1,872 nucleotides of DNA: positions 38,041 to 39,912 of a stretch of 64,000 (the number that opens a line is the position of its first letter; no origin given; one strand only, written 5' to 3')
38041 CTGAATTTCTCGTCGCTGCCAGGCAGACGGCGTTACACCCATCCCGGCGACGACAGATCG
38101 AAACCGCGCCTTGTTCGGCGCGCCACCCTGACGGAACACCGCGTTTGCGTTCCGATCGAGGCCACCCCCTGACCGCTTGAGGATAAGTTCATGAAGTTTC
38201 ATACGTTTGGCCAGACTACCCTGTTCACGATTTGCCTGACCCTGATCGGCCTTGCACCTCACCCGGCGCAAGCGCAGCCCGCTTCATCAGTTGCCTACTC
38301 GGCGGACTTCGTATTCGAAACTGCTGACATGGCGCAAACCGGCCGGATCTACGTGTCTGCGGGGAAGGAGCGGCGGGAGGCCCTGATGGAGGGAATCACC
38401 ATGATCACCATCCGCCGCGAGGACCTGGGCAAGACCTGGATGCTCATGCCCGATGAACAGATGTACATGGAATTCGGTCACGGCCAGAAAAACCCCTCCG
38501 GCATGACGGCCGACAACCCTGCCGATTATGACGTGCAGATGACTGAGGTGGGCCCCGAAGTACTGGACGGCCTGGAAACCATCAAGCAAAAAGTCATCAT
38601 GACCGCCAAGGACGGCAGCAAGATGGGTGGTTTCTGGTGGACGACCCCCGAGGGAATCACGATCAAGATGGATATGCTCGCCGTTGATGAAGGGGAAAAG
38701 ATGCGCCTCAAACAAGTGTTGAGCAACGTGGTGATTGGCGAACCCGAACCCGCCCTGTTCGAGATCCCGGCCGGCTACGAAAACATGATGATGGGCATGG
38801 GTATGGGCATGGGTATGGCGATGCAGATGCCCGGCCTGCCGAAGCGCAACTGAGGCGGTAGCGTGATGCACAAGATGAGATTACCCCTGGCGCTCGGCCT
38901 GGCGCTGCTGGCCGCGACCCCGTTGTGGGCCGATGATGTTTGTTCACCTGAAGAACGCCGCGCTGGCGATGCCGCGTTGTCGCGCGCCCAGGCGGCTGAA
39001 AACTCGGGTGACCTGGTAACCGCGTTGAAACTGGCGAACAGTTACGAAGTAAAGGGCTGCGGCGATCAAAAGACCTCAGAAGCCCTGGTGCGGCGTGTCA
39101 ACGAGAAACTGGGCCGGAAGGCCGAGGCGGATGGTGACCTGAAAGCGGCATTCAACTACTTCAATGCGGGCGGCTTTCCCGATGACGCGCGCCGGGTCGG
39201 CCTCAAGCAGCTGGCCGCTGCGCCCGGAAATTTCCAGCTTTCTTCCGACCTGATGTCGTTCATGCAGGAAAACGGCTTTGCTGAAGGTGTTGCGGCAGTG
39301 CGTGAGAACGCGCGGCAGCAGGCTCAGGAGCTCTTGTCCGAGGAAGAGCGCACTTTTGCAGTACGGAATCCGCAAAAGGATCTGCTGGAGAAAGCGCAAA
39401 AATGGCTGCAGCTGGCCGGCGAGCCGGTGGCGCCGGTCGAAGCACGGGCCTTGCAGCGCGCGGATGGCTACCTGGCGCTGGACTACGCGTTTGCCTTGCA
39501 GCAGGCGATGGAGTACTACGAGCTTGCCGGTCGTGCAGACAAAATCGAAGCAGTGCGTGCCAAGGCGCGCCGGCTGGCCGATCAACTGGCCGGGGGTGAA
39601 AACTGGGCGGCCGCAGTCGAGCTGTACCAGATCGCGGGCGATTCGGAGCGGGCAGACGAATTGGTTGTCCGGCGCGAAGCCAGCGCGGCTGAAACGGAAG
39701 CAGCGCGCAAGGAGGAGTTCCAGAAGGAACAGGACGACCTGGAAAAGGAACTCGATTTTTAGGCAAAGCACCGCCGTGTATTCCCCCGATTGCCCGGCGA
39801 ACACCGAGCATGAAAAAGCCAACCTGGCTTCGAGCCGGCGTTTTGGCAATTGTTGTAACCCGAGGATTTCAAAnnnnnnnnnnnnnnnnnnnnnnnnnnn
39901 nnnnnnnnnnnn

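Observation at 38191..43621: Five-gene block encoding only exported proteins of unknown function, centred on a metzincin-like protein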

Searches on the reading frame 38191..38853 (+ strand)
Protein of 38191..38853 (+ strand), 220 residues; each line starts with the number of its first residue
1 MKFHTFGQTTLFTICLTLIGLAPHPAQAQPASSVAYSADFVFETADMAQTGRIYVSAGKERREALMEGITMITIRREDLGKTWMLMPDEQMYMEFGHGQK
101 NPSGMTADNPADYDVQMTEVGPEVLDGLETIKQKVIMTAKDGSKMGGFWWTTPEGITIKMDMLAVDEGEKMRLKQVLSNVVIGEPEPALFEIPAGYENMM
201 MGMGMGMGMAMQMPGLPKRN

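Call 3: search_protein_families(library=pfam, proteins=[window:38191-38853:+], max_evalue=1)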
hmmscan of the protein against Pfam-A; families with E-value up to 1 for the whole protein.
window:38191-38853:+ (220 aa): 1 family
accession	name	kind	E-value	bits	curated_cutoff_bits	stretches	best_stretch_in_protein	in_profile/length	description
PF14371.13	DUF4412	-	0.00036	20.8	21.6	1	53-130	20-102/191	Domain of unknown function (DUF4412)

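Call 4: search_protein_families(library=ncbifam, proteins=[window:38191-38853:+], max_evalue=1)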
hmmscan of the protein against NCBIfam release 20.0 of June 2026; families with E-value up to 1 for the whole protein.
window:38191-38853:+ (220 aa): 0 families

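Call 48: find_homologous_proteins(query=window:38191-38853:+)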
Query window:38191-38853:+ (220 aa): 71 proteins with E <= 0.001 among 379 candidates.
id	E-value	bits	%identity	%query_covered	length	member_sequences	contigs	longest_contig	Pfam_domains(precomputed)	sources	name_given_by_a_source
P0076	1.4e-143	494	100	100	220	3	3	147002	-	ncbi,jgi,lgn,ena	jgi:hypothetical protein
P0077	8.2e-95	334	66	100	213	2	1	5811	-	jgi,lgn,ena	-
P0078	1.6e-91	324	68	100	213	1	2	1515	PF14371.13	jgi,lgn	jgi:hypothetical protein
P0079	3.5e-90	319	66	100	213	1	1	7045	PF14371.13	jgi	jgi:hypothetical protein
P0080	2.3e-87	310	67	90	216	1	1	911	PF14371.13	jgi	jgi:hypothetical protein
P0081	1.1e-85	305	68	94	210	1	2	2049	PF14371.13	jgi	jgi:hypothetical protein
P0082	3.6e-84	300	64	100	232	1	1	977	PF14371.13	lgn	-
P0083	5.7e-84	299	74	82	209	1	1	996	PF14371.13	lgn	-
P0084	7.9e-83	295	64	99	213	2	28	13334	PF14371.13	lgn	-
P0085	9.1e-83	295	68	87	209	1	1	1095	PF14371.13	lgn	-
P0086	2.2e-79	284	71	81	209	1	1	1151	PF14371.13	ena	-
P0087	1.2e-78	282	62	99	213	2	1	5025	PF14371.13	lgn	-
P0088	2.3e-77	277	63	88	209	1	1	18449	PF14371.13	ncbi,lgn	-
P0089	2.8e-74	267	62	87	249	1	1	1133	PF14371.13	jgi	jgi:hypothetical protein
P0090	3.9e-73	264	62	85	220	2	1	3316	-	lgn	-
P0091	5.3e-71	257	61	85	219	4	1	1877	PF14371.13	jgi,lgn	-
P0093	4.5e-70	254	61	85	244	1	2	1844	PF14371.13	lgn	-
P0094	1.9e-65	238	56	90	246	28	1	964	PF14371.13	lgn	-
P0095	9.8e-65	236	58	90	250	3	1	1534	PF14371.13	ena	-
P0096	1.8e-63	232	60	76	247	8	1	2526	PF14371.13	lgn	-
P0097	2.1e-63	232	54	94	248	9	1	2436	PF14371.13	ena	-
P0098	1.9e-62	229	56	84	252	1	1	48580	PF14371.13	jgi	jgi:hypothetical protein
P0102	3.9e-60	221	55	83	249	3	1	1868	PF14371.13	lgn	-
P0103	1.4e-59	219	57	84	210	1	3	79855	PF14371.13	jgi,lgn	-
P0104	1.7e-59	219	56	73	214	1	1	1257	PF14371.13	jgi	jgi:hypothetical protein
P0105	1.5e-58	216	57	80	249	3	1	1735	PF14371.13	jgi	jgi:Domain of unknown function (DUF4412)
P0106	1.9e-57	212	51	91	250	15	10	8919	PF14371.13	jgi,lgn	jgi:hypothetical protein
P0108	8.6e-56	207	49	95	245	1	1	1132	PF14371.13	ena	-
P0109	1.3e-54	203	56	80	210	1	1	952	PF14371.13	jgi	jgi:hypothetical protein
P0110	2.9e-54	202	50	90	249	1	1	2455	PF14371.13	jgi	jgi:hypothetical protein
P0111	3.7e-54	202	51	90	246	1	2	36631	PF14371.13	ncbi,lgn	ncbi:MAG: DUF4412 domain-containing protein [Steroidobacteraceae bacterium]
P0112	9.3e-54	200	50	90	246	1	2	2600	PF14371.13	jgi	jgi:hypothetical protein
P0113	9.9e-54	200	54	80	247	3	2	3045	PF14371.13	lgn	-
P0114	4.9e-53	198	51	90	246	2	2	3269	PF14371.13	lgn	-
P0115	6.5e-53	197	56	84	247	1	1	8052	PF14371.13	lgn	-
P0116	1.8e-52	196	48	91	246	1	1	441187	PF14371.13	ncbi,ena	-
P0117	9.9e-52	194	50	96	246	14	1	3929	PF14371.13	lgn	-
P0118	4.8e-51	191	47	95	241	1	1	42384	PF14371.13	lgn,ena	-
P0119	5.1e-51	191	47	87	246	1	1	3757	PF14371.13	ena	-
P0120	7.7e-51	191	50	90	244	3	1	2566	PF14371.13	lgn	-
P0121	1.3e-50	190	47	89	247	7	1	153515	PF14371.13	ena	-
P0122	5.2e-49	185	48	86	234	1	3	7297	PF14371.13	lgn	-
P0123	2.7e-48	182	51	75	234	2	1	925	PF14371.13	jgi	-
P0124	1.3e-47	180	47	90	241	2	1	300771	PF14371.13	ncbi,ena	-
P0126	1.5e-47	180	49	75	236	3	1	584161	PF14371.13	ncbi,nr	ncbi:MAG: hypothetical protein IPK65_08015 [Gammaproteobacteria bacterium]|nr:hypothetical protein [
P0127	1.5e-47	180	52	85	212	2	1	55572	PF14371.13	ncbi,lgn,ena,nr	ncbi:MAG TPA: DUF4412 domain-containing protein [Mariprofundaceae bacterium]|nr:DUF4412 domain-conta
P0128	2.3e-46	176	49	76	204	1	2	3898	PF14371.13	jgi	jgi:Domain of unknown function (DUF4412)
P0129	2.6e-45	173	49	76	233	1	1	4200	PF14371.13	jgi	-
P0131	5.4e-45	172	48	75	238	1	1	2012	PF14371.13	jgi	jgi:hypothetical protein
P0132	1.9e-44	170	46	86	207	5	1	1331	PF14371.13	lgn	-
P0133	2.3e-44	170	47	87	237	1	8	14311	PF14371.13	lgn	-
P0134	1.3e-43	167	47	78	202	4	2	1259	PF14371.13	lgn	-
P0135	3.2e-43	166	51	75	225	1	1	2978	PF14371.13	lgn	-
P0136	2.7e-42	163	49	78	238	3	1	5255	PF14371.13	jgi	jgi:Domain of unknown function (DUF4412)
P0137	1.7e-40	157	45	88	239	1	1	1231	PF14371.13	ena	-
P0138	3.1e-40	156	45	85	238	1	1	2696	PF14371.13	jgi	jgi:hypothetical protein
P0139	3.4e-40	156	44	89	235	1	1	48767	PF14371.13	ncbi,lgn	-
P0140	1.3e-39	154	47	78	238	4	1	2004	PF14371.13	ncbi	-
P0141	1.5e-39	154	45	87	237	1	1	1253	PF14371.13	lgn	-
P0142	1.2e-38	151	45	86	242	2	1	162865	PF14371.13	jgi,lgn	jgi:hypothetical protein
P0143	2.6e-38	150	41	87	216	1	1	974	PF14371.13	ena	-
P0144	6.4e-38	148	42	89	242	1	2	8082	PF14371.13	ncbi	-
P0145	1.9e-37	147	44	78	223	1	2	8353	PF14371.13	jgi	jgi:hypothetical protein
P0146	1.7e-32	131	49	62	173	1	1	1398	PF14371.13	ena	-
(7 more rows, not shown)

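Call 50: find_encoding_contigs(protein=P0088, flank=6000, max_places=1)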
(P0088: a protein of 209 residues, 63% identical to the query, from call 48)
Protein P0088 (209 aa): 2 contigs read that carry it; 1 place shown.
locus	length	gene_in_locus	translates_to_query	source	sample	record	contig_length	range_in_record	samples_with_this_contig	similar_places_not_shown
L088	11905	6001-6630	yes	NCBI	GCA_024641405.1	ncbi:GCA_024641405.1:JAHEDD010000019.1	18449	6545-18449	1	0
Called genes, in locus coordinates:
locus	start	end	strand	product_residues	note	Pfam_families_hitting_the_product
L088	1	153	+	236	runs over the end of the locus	PF00005:ABC_tran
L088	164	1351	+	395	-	PF12704:MacB_PCD, PF02687:FtsX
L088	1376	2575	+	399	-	PF12704:MacB_PCD, PF02687:FtsX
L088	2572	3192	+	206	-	PF01810:LysE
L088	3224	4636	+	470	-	PF00474:SSF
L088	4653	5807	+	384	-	PF00155:Aminotran_1_2, PF12897:Asp_aminotransf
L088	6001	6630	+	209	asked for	PF14371:DUF4412 (weak)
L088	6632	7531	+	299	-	-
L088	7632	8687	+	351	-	-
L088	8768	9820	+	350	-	-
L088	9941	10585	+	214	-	-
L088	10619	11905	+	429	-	?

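Call 51: find_encoding_contigs(protein=P0098, flank=6000, max_places=1)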
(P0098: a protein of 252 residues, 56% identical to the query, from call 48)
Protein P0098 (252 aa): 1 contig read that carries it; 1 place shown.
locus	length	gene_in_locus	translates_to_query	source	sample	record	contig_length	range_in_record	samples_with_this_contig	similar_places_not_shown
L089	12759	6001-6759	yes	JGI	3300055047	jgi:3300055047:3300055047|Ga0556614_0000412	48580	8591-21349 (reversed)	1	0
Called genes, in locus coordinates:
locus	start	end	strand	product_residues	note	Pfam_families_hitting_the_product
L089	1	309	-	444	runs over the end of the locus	PF00364:Biotin_lipoyl, PF02817:E3_binding, PF00198:2-oxoacid_dh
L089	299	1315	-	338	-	PF01513:NAD_kinase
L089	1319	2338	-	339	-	PF02779:Transket_pyr, PF02780:Transketolase_C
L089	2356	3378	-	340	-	PF00676:E1_dh, PF02775:TPP_enzyme_C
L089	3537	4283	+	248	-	PF00293:NUDIX (faint)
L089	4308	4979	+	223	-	PF13414:TPR_11 (faint), PF13431:TPR_17 (faint), PF00515:TPR_1, PF07719:TPR_2, PF13181:TPR_8 (weak)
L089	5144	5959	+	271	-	PF03150:CCP_MauG, PF21419:RoxA-like_Cyt-c (faint)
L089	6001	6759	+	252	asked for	PF14371:DUF4412 (faint)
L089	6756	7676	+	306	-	-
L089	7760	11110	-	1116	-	PF00289:Biotin_carb_N, PF02222:ATP-grasp (weak), PF02786:CPSase_L_D2, PF02785:Biotin_carb_C, PF25973:BSH_CzcB (faint), PF00364:Biotin_lipoyl, PF01039:Carboxyl_trans, PF03255:ACCA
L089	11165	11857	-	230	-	PF05721:PhyH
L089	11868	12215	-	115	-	PF13441:Gly-zipper_YMGG (weak)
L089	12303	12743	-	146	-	PF03168:LEA_2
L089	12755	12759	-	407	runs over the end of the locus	PF03435:Sacchrp_dh_NADP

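Call 52: find_encoding_contigs(protein=P0116, flank=6000, max_places=1)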
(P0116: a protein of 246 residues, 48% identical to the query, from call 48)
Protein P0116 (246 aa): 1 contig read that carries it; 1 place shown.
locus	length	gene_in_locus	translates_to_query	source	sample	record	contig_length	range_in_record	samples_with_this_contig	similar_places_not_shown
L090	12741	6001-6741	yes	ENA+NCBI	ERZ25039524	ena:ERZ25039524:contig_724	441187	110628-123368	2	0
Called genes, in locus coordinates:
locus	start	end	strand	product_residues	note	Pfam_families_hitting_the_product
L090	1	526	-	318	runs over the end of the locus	PF03401:TctC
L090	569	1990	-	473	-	PF03972:MmgE_PrpD_N, PF19305:MmgE_PrpD_C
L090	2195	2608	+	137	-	PF03928:HbpS-like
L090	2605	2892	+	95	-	PF01541:GIY-YIG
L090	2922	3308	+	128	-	-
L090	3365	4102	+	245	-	PF00756:Esterase (faint)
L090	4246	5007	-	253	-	PF01061:ABC2_membrane, PF12698:ABC2_membrane_3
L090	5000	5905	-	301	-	PF00005:ABC_tran, PF13175:AAA_15 (faint), PF13304:AAA_21, PF27102:NodI_C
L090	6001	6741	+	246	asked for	PF14371:DUF4412 (faint)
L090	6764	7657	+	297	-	-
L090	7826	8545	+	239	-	PF00072:Response_reg, PF00486:Trans_reg_C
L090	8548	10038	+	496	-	PF00672:HAMP, PF00512:HisKA (weak), PF02518:HATPase_c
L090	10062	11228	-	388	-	PF05977:MFS_3, PF07690:MFS_1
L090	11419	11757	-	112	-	PF00076:RRM_1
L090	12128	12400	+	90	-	-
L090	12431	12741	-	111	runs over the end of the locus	-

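Call 56: search_protein_families(library=pfam, proteins=[L088:7632-8687:+, L088:8768-9820:+, L088:9941-10585:+], max_evalue=0.1)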
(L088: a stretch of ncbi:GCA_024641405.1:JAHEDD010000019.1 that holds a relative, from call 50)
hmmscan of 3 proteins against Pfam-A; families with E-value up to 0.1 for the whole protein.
L088:7632-8687:+ (351 aa): 2 families
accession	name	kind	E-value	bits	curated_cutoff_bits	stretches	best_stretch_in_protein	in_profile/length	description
PF19910.5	DUF6383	-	0.083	13.5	23.7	0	116-154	10-48/74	Domain of unknown function (DUF6383)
PF01436.27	NHL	-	0.099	13.2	20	0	161-182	1-21/28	NHL repeat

L088:8768-9820:+ (350 aa): 0 families

L088:9941-10585:+ (214 aa): 0 families

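Call 74: search_solved_structures(query=window:38191-38853:+, max_evalue=10)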
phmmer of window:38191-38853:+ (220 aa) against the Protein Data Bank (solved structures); distinct sequences matched with E-value up to 10: 4.
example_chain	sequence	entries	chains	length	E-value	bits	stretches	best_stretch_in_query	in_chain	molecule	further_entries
8dy7_D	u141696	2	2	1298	0.041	16.7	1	111-174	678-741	DNA-directed RNA polymerase subunit beta'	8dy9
8k60_D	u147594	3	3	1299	0.056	16.2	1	111-171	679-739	DNA-directed RNA polymerase subunit beta'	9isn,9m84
7vpd_D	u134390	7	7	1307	0.057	16.2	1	111-171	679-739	DNA-directed RNA polymerase subunit beta'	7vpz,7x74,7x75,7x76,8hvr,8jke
5yii_A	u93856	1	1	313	1.8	11.3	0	36-87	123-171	Phosphoserine aminotransferase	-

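Call 77: search_protein_families(library=padloc, proteins=[window:38191-38853:+], max_evalue=0.01)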
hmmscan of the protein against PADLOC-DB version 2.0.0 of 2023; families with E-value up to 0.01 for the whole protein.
window:38191-38853:+ (220 aa): 0 families

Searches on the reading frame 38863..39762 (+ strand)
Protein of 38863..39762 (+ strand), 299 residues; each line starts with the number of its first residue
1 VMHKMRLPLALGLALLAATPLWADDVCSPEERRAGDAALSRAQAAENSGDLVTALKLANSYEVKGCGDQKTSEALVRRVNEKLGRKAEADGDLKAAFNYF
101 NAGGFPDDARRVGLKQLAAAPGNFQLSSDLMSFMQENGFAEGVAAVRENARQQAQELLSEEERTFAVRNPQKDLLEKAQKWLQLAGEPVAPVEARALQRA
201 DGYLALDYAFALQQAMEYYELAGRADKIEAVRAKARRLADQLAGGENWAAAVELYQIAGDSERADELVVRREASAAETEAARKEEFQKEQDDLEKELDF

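Call 3: search_protein_families(library=pfam, proteins=[window:38863-39762:+], max_evalue=1)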
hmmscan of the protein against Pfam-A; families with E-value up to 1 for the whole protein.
window:38863-39762:+ (299 aa): 1 family
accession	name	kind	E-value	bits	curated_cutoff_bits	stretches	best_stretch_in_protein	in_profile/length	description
PF25170.1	TPR_WDR35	-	0.035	14.5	27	1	237-278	9-50/68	WD repeat-containing protein 35, TPR repeats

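Call 4: search_protein_families(library=ncbifam, proteins=[window:38863-39762:+], max_evalue=1)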
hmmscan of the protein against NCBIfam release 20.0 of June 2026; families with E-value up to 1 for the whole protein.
window:38863-39762:+ (299 aa): 1 family
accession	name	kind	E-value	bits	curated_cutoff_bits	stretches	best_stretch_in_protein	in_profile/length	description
TIGR01542.1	A118_put_portal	equivalog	0.023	13.5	277.2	1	128-184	336-392/476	phage portal protein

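Call 64: search_protein_representatives(protein=window:38863-39762:+)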
Query: 299 residues. Proteins with E-value up to 0.001 (for the whole library): 82; up to 1e-10: 41; up to 1e-30: 7. The best 82 are listed.
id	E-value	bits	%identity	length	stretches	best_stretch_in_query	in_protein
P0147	8.2e-111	386.2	83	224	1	76-299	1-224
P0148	4.9e-98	344.3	63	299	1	8-298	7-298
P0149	3.3e-82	292.4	54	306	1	13-299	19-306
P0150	6.2e-70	252.1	48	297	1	10-297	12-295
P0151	1.5e-52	195.2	48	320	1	7-299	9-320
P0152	7.6e-39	150.2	54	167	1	144-298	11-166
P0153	1.6e-32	129.4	37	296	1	10-298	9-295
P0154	9.6e-29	117.1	38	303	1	10-298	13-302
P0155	5.0e-26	108.2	33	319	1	39-298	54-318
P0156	5.5e-26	108.0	33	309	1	14-298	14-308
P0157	2.1e-25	106.1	38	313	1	4-298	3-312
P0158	2.8e-25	105.7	37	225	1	76-298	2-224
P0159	3.7e-25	105.3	33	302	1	9-299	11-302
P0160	4.3e-25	105.1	34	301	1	9-299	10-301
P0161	1.6e-23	100.0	32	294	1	15-298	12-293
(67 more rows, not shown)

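Call 75: search_solved_structures(query=window:38863-39762:+, max_evalue=10)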
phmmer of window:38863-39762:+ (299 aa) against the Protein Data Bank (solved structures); distinct sequences matched with E-value up to 10: 0.

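Call 77: search_protein_families(library=padloc, proteins=[window:38863-39762:+], max_evalue=0.01)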
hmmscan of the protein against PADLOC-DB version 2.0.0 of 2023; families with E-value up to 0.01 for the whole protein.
window:38863-39762:+ (299 aa): 0 families
